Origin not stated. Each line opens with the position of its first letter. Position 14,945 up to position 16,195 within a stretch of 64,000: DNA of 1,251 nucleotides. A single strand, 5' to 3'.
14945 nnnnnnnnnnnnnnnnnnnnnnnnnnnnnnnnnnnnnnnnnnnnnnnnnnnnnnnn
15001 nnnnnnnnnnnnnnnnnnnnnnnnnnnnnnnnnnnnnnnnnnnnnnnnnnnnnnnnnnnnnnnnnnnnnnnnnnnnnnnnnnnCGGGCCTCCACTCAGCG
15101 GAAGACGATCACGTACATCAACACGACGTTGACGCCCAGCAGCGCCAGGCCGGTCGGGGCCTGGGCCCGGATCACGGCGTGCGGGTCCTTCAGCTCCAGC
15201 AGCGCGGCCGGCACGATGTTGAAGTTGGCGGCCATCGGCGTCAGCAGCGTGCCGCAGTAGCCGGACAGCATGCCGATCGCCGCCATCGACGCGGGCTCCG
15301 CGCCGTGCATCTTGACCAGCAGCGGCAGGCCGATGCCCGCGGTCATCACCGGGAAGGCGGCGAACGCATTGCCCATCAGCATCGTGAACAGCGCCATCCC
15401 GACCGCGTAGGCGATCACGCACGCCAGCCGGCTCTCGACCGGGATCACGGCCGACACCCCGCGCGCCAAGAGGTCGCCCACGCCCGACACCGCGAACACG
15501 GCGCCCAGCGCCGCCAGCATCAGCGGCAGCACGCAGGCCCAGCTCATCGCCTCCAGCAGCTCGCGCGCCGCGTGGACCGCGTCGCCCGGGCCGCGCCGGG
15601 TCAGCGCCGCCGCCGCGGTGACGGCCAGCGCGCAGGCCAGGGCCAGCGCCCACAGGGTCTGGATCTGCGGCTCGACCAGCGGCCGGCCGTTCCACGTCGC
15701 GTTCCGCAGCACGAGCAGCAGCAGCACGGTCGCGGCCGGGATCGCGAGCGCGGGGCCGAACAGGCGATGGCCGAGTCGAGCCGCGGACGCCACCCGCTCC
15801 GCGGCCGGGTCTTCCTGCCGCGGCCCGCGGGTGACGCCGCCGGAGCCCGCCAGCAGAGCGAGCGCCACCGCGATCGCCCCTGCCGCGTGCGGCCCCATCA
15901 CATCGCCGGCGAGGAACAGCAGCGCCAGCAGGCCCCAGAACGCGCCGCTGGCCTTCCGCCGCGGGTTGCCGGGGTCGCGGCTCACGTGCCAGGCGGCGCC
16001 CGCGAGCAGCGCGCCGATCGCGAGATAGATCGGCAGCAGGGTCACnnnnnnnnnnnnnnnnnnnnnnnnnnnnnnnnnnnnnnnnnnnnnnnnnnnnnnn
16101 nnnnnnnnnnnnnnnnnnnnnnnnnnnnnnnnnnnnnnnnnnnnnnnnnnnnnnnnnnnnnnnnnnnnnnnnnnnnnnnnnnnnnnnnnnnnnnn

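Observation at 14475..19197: Complete translationally coupled pyroglutamate-handling operon: pxpB-pxpC-pxpA-DUF969-DUF979-pcp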

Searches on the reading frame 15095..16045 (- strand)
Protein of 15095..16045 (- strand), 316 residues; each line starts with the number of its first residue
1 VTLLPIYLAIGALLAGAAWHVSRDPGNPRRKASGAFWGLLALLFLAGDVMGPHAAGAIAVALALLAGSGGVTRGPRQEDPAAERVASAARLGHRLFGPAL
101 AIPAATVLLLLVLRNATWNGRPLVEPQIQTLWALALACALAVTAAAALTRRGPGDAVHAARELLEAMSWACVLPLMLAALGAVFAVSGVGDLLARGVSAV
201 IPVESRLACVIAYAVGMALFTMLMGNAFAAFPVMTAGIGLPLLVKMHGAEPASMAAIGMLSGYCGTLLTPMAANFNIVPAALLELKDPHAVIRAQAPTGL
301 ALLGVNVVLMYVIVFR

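Call 6: search_protein_families(library=pfam, proteins=[window:15095-16045:-])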
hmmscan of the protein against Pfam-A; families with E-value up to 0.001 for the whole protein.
window:15095-16045:- (316 aa): 1 family
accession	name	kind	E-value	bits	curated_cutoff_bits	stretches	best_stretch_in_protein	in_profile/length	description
PF06166.18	DUF979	-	1.9e-106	356.2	26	1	6-315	3-307/307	Protein of unknown function (DUF979)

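Call 7: search_protein_families(library=ncbifam, proteins=[window:15095-16045:-])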
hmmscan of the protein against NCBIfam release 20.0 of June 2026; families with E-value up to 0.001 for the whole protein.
window:15095-16045:- (316 aa): 0 families

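Call 24: find_homologous_proteins(query=window:15095-16045:-, max_evalue=0.00001)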
Query window:15095-16045:- (316 aa): 8000 proteins with E <= 0.00001 among 8000 candidates; the best 120 are listed.
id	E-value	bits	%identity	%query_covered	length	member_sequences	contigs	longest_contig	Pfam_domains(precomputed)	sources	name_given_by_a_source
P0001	2.9e-181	620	96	100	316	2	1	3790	PF06166.19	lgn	-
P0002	3.6e-177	606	94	100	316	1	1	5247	PF06166.19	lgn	-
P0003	8.3e-151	520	81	99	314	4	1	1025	PF06166.19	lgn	-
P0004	3.1e-149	514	80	99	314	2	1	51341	PF06166.19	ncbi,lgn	-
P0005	1.8e-128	446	71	100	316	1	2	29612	PF06166.19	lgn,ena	-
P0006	1.1e-125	437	70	100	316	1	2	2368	PF06166.19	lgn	-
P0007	9.5e-112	391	67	99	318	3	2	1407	PF06166.19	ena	-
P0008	8.3e-111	388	66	93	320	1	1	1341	PF06166.19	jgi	jgi:uncharacterized membrane protein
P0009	1.2e-110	388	65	100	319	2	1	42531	PF06166.19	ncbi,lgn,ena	-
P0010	2.7e-110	387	65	99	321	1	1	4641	PF06166.19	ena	-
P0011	3.1e-108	380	62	100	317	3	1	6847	PF06166.19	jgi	jgi:uncharacterized membrane protein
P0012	7.0e-108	379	65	93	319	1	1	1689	PF06166.19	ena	-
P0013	1.2e-107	378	64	99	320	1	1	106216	PF06166.19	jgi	jgi:uncharacterized membrane protein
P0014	4.5e-107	376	62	100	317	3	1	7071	PF06166.19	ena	-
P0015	6.2e-107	376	62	100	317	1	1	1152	PF06166.19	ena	-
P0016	1.2e-106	375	64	100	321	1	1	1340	PF06166.19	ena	-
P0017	1.6e-106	374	63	99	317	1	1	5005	PF06166.19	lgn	-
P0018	2.2e-106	374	60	99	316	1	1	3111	PF06166.19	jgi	jgi:uncharacterized membrane protein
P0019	4.6e-106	373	64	98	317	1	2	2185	PF06166.19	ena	-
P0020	4.6e-106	373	64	98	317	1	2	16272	PF06166.19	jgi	jgi:uncharacterized membrane protein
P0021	1.6e-105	371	62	98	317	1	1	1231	PF06166.19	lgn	-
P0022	1.8e-105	371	61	99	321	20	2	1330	PF06166.19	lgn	-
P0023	3.6e-105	370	59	100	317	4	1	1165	PF06166.19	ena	-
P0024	3.6e-105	370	68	94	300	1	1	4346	PF06166.19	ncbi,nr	ncbi:MAG TPA: DUF979 family protein, partial [Candidatus Saccharimonadia bacterium]|nr:DUF979 family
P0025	1.0e-104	368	63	98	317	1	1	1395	PF06166.19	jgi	jgi:uncharacterized membrane protein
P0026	1.1e-104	368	61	98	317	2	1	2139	PF06166.19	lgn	-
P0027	2.0e-104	367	61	100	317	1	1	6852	PF06166.19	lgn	-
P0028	2.5e-104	367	59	100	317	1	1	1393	PF06166.19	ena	-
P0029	4.6e-104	366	58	100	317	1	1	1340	PF06166.19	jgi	jgi:uncharacterized membrane protein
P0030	7.7e-104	365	60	100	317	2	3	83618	PF06166.19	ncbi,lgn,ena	-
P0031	1.2e-103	365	60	100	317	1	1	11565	PF06166.19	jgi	jgi:uncharacterized membrane protein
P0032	1.6e-103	364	62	100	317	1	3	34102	PF06166.19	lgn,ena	-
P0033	2.2e-103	364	60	100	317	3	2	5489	PF06166.19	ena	-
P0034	3.0e-103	363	62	100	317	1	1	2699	PF06166.19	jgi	jgi:uncharacterized membrane protein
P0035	3.2e-103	363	60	100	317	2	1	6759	PF06166.19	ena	-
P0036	3.6e-103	363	61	100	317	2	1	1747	PF06166.19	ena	-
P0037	3.9e-103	363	60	100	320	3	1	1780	PF06166.19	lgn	-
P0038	4.3e-103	363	62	99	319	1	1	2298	PF06166.19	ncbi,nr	ncbi:MAG TPA: DUF979 family protein [Candidatus Saccharimonadia bacterium]|nr:DUF979 family protein 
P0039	4.9e-103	363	62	100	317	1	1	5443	PF06166.19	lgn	-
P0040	5.9e-103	363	60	100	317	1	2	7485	PF06166.19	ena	-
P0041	7.9e-103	362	62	100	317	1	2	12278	PF06166.19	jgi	jgi:uncharacterized membrane protein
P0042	9.1e-103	362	59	100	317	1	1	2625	PF06166.19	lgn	-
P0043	9.2e-103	362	61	99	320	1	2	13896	PF06166.19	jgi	jgi:uncharacterized membrane protein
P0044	9.5e-103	362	60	99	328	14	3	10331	PF06166.19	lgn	-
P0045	1.3e-102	361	61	99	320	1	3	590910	PF06166.19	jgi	jgi:uncharacterized membrane protein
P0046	1.5e-102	361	62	99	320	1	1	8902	PF06166.19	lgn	-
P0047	1.6e-102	361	59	100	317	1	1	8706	PF06166.19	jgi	jgi:uncharacterized membrane protein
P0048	1.7e-102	361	61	99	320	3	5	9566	PF06166.19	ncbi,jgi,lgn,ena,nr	ncbi:MAG: DUF979 domain-containing protein [Xanthomonadaceae bacterium]|jgi:uncharacterized membrane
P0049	1.7e-102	361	60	99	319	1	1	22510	PF06166.19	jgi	jgi:uncharacterized membrane protein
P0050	1.8e-102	361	59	100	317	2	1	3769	PF06166.19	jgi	jgi:uncharacterized membrane protein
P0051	2.0e-102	361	63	100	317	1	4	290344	PF06166.19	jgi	jgi:uncharacterized membrane protein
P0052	3.3e-102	360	62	98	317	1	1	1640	PF06166.19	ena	-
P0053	3.6e-102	360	62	100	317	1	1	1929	PF06166.19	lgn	-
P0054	6.1e-102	359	59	100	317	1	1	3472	PF06166.19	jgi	jgi:uncharacterized membrane protein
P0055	9.0e-102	359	59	100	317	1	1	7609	PF06166.19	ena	-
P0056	1.0e-101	358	61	99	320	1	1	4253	PF06166.19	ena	-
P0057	1.0e-101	358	62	98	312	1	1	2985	PF06166.19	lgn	-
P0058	1.3e-101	358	62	99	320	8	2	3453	PF06166.19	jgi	jgi:uncharacterized membrane protein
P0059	2.0e-101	358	58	100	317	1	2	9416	PF06166.19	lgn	-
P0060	2.4e-101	357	59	100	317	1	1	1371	PF06166.19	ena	-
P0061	2.9e-101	357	60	100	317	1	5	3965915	PF06166.19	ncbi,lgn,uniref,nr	ncbi:DUF979 domain-containing protein [Luteimonas abyssi]|uniref:DUF979 domain-containing protein n=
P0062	3.2e-101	357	58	100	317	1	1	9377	PF06166.19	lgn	-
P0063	3.3e-101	357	59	100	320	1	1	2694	PF06166.19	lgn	-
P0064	3.3e-101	357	61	99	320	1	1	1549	PF06166.19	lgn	-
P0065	4.2e-101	356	59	100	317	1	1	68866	PF06166.19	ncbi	-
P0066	4.3e-101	356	59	98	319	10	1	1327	PF06166.19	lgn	-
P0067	4.3e-101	356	62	94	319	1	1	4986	PF06166.19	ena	-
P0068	4.4e-101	356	57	100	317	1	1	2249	PF06166.19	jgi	jgi:uncharacterized membrane protein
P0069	4.6e-101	356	61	98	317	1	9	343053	PF06166.19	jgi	jgi:uncharacterized membrane protein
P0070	4.7e-101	356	59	100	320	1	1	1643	PF06166.19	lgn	-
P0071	4.9e-101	356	57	100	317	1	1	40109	PF06166.19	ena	-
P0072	4.9e-101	356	60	99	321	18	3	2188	PF06166.19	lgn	-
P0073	5.8e-101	356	63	93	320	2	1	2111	PF06166.19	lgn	-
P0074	5.9e-101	356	63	97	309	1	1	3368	PF06166.19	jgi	jgi:uncharacterized membrane protein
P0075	6.4e-101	356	58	100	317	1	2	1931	PF06166.19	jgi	jgi:uncharacterized membrane protein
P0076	6.6e-101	356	57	100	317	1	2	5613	PF06166.19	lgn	-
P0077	7.6e-101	356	57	100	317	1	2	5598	PF06166.19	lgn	-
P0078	8.0e-101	356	59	100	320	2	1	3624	PF06166.19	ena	-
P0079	8.3e-101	355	61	100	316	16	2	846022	PF06166.19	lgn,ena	-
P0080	8.7e-101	355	60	100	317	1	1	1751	PF06166.19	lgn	-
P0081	9.6e-101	355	61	100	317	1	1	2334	PF06166.19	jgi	jgi:uncharacterized membrane protein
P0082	1.0e-100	355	61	99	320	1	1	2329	PF06166.19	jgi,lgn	jgi:uncharacterized membrane protein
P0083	1.0e-100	355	57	100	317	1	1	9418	PF06166.19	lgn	-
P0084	1.1e-100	355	57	100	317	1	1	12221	PF06166.19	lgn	-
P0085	1.1e-100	355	61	100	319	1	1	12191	PF06166.19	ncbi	-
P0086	1.3e-100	355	59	100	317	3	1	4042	PF06166.19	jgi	jgi:uncharacterized membrane protein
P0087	1.3e-100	355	59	100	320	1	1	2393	PF06166.19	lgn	-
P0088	1.3e-100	355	61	98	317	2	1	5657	PF06166.19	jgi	jgi:uncharacterized membrane protein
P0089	1.4e-100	355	60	99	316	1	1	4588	PF06166.19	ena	-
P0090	1.7e-100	354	59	100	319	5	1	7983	PF06166.19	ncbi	-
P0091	2.5e-100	354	57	100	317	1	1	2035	PF06166.19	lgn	-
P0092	2.5e-100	354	60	100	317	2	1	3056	PF06166.19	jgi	jgi:uncharacterized membrane protein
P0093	2.6e-100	354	60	100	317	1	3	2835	PF06166.19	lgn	-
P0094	2.7e-100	354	58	100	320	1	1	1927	PF06166.19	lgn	-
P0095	2.7e-100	354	59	100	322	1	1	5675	PF06166.19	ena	-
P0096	3.5e-100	353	59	100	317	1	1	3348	PF06166.19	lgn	-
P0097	3.5e-100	353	60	99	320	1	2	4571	PF06166.19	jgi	jgi:uncharacterized membrane protein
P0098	3.8e-100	353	60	100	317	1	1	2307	PF06166.19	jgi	jgi:uncharacterized membrane protein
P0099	4.3e-100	353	59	100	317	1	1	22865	PF06166.19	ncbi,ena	-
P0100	4.7e-100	353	57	100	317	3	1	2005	PF06166.19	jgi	-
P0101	5.0e-100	353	59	100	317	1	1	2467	PF06166.19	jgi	jgi:uncharacterized membrane protein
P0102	5.5e-100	353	60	100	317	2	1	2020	PF06166.19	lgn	-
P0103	5.6e-100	353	60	98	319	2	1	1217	PF06166.19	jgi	jgi:uncharacterized membrane protein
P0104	7.3e-100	352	59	100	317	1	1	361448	PF06166.19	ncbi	-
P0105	8.1e-100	352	60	100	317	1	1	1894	PF06166.19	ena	-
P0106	9.0e-100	352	59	98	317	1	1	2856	PF06166.19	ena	-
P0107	9.1e-100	352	59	99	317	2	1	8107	PF06166.19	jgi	jgi:uncharacterized membrane protein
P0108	9.4e-100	352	60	99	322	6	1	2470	PF06166.19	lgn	-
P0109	1.2e-99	352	59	100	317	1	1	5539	PF06166.19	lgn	-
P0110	1.4e-99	351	59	100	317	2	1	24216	PF06166.19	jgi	jgi:uncharacterized membrane protein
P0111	1.4e-99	351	60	98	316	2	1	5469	PF06166.19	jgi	jgi:uncharacterized membrane protein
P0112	1.5e-99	351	61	93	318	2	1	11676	PF06166.19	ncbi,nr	ncbi:MAG: DUF979 domain-containing protein [Lysobacteraceae bacterium]|nr:MAG: DUF979 domain-contain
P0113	1.5e-99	351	59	100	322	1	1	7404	PF06166.19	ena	-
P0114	1.8e-99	351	59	100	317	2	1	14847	PF06166.19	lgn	-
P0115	1.9e-99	351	60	100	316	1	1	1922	PF06166.19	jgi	jgi:uncharacterized membrane protein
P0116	2.3e-99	351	58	100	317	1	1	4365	PF06166.19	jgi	jgi:uncharacterized membrane protein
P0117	2.4e-99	351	59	100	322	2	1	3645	PF06166.19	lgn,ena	-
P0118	2.6e-99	351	59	100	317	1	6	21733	PF06166.19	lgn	-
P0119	2.7e-99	351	59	100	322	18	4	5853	PF06166.19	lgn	-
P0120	2.7e-99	351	60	100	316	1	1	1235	PF06166.19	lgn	-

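Call 29: find_related_loci(query=A1, collection=genome_contigs, flank=10000)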
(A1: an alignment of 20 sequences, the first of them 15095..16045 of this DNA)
Query A1 (316 aa) in genome_contigs; peptide patterns used: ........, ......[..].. (x = any residue, [..] = any of these).
600 stretches matched a pattern (row limit reached: there are more); 597 encode a relative of the query (tblastn E <= 1e-3); the best 80 are kept; 80 distinct loci.
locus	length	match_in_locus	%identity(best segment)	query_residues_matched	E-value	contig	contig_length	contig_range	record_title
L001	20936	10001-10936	81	5-316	6e-135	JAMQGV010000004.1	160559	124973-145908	MAG: Vicinamibacteria bacterium isolate ACD1 H2_k97_37060, whole genome shotgun sequence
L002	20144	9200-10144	56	1-315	2e-104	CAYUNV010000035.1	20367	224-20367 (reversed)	MAG TPA_asm: uncultured Negativicutes bacterium isolate binchicken_co104_52 genome assembly, contig: NODE_2027_length_20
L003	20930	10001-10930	54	6-315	6e-98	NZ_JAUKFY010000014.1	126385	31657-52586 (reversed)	Brevibacillus laterosporus strain MSSRFCCT15 T15_R1_and_R2_contig_14, whole genome shotgun sequence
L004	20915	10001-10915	51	11-315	4e-96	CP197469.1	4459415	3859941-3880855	Bacillus sp. AL-1R chromosome, complete genome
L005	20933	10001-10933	52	6-316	1e-95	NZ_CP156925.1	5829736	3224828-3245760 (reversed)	Sporomusa rhizae strain DSM 16652 chromosome, complete genome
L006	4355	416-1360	51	1-315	2e-96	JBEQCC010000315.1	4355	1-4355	MAG: Pelosinus sp. isolate 05_S201.semibin_refined.005_sub NODE_12333_length_4355_cov_1.250710:0-4355, whole genome shot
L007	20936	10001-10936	56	6-316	1e-95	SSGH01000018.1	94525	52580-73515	MAG: Lysobacter sp. isolate Bin_5_1 c_000000021021, whole genome shotgun sequence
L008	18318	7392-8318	50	6-315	8e-95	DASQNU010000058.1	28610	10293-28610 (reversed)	MAG TPA_asm: Candidatus Bathyarchaeia archaeon isolate SMAG_U10784 k141_33065, whole genome shotgun sequence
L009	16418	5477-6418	60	3-316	2e-94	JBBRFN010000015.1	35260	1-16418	MAG: Lysobacterales bacterium isolate Co_metawrap_2570 Cmw_2570_k141_26525044_length_35260_cov_22.9950, whole genome sho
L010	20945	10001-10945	52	1-315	2e-94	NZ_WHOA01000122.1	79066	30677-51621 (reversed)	Paenibacillus phytorum strain LMG 31458 Contig_145_135.69, whole genome shotgun sequence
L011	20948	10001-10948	58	1-316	2e-93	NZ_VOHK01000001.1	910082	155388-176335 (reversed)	Luteimonas marina strain FR1330 scaffold1, whole genome shotgun sequence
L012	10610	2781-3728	51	1-316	7e-93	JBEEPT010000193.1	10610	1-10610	MAG: Pseudomonadota bacterium isolate eastforkpoplarcreek_2019_sw_WHONDRS-S19S_0039_B_bin.13 scaffold_165515, whole geno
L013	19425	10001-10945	55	3-316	3e-92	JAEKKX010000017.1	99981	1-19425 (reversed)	MAG: Lysobacterales bacterium isolate SH_71_25 SH_S37_scaffold_50, whole genome shotgun sequence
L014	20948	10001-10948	51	1-316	6e-92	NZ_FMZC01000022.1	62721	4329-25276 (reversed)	Paracidovorax valerianellae strain DSM 16619, whole genome shotgun sequence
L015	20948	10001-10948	57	1-316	9e-92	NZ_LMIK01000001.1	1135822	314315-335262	Lysobacter sp. Root76 contig_1, whole genome shotgun sequence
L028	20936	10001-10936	51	6-316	1e-87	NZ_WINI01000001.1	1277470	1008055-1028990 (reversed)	Glaciimonas soli strain GS1 contig_1, whole genome shotgun sequence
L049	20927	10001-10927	52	7-315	3e-85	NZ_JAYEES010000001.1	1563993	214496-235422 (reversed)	Nitrospirillum sp. BR 11164 contig_1, whole genome shotgun sequence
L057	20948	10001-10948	49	1-316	1e-84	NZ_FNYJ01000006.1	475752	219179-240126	Pseudomonas sp. NFR16, whole genome shotgun sequence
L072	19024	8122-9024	49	10-310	4e-83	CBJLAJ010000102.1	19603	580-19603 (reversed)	MAG TPA_asm: uncultured Paraburkholderia sp. isolate SRR27822703_binner23_Refined_5 genome assembly, contig: ERZ27338705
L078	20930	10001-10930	49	6-315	9e-83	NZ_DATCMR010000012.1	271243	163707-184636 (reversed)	MAG: Phenylobacterium sp. isolate SMAG_U7154 k141_16975, whole genome shotgun sequence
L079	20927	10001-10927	53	6-315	2e-82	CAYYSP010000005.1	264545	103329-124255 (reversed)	MAG TPA_asm: uncultured Gemmatimonadaceae bacterium isolate SRP344714_co2_405 genome assembly, contig: NODE_75_length_26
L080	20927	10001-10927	51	6-316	2e-82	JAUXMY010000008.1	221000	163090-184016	MAG: Caulobacter sp. isolate C1_concoct.bin.131 C1_k141_89780, whole genome shotgun sequence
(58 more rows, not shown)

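Call 37: search_protein_families(library=pfam, proteins=[L049:5650-9291:+, L072:3477-7232:+, L028:10948-11997:+, L028:7706-8695:+, L072:9069-10067:+, L080:10911-11930:+, L080:2339-6307:+, L057:11286-12242:+, L078:7284-8291:+, L079:7884-9242:-], max_evalue=0.001)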
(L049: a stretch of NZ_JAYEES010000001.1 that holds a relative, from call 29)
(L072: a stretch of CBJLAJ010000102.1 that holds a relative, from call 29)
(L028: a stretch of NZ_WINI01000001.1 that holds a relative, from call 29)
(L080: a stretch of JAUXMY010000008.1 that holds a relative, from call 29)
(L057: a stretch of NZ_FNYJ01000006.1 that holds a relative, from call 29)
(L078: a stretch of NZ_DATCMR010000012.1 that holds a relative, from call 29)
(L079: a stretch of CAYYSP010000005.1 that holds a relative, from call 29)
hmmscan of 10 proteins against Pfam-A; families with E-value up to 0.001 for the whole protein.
L049:5650-9291:+ (1213 aa): 4 families
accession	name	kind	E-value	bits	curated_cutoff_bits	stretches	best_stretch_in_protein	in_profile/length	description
PF02538.19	Hydantoinase_B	-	4.5e-200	665.9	26.8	1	699-1207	1-518/519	Hydantoinase B/oxoprolinase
PF01968.24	Hydantoinase_A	-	3.9e-109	364.8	22.9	1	210-501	1-289/291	Hydantoinase/oxoprolinase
PF05378.19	Hydant_A_N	-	2.2e-56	190.8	25.2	1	15-190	2-175/176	Hydantoinase/oxoprolinase N-terminal region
PF19278.4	Hydant_A_C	-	1e-06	28.7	21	1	623-682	131-190/193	Hydantoinase/oxoprolinase C-terminal domain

L072:3477-7232:+ (1251 aa): 4 families
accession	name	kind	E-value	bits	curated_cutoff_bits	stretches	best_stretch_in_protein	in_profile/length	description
PF02538.19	Hydantoinase_B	-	7.1e-200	665.3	26.8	1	745-1249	2-518/519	Hydantoinase B/oxoprolinase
PF01968.24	Hydantoinase_A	-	7.3e-111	370.5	22.9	1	253-539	1-288/291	Hydantoinase/oxoprolinase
PF05378.19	Hydant_A_N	-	2.8e-57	193.7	25.2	1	55-233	2-175/176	Hydantoinase/oxoprolinase N-terminal region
PF19278.4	Hydant_A_C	-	0.00028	20.8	21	0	553-716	9-182/193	Hydantoinase/oxoprolinase C-terminal domain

L028:10948-11997:+ (349 aa): 1 family
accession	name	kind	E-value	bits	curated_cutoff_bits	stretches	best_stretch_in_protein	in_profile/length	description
PF11199.13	DUF2891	-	9.7e-135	449.2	25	1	25-346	2-325/325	Protein of unknown function (DUF2891)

L028:7706-8695:+ (329 aa): 3 families
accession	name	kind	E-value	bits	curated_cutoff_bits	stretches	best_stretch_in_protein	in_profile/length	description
PF01636.29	APH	-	6.1e-34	118.3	23.2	1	36-262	6-231/239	Phosphotransferase enzyme family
PF02958.26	EcKL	-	1.6e-05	24.9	22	1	181-253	198-278/294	Ecdysteroid kinase-like family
PF19974.5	TCAD9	-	0.00024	20.8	40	1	92-237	214-337/429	Ternary complex associated domain 9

L072:9069-10067:+ (332 aa): 2 families
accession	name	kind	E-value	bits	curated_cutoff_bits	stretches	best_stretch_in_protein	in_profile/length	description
PF03466.25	LysR_substrate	-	6.8e-33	114.3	28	1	109-314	3-206/209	LysR substrate binding domain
PF00126.33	HTH_1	-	5.4e-20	71.6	26.6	1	26-84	2-60/60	Bacterial regulatory helix-turn-helix protein, lysR family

L080:10911-11930:+ (339 aa): 1 family
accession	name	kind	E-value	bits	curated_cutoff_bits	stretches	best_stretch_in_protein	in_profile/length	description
PF11199.13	DUF2891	-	7.9e-131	436.3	25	1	18-336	2-325/325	Protein of unknown function (DUF2891)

L080:2339-6307:+ (1322 aa): 0 families

L057:11286-12242:+ (318 aa): 2 families
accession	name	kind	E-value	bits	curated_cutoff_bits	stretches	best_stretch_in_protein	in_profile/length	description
PF00294.29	PfkB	-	3.8e-68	230.5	25.8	1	13-307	1-301/302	pfkB family carbohydrate kinase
PF08543.17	Phos_pyr_kin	-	2.8e-08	33.9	27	1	179-292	108-228/246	Phosphomethylpyrimidine kinase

L078:7284-8291:+ (335 aa): 1 family
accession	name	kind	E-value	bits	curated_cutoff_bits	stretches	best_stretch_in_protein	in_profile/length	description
PF04166.17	PdxA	-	3.5e-103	345.4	27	1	35-326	5-286/286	Pyridoxal phosphate biosynthetic protein PdxA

L079:7884-9242:- (452 aa): 2 families
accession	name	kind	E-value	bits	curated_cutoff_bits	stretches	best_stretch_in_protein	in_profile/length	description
PF01546.33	Peptidase_M20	-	8.4e-37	127.5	24.6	1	116-443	1-205/206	Peptidase family M20/M25/M40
PF07687.19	M20_dimer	-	7.9e-08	32.7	21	1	241-337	8-103/107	Peptidase dimerisation domain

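Call 45: search_solved_structures(query=A1, max_evalue=10)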
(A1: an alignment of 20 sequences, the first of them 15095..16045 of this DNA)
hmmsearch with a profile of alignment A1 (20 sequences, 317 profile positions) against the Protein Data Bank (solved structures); distinct sequences matched with E-value up to 10: 4.
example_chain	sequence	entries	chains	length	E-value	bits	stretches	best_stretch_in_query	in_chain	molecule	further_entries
4msw_C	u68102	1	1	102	0.072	15.4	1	4-72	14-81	pH-gated potassium channel KcsA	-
8vch_A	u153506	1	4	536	0.29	13.4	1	7-72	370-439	Potassium voltage-gated channel subfamily A member 2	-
7siz_B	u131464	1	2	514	0.34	13.1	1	7-72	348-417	Voltage gated potassium channel Kv1.2-Kv2.1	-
8put_E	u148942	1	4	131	1.7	10.9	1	247-273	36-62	Translation initiation factor 5A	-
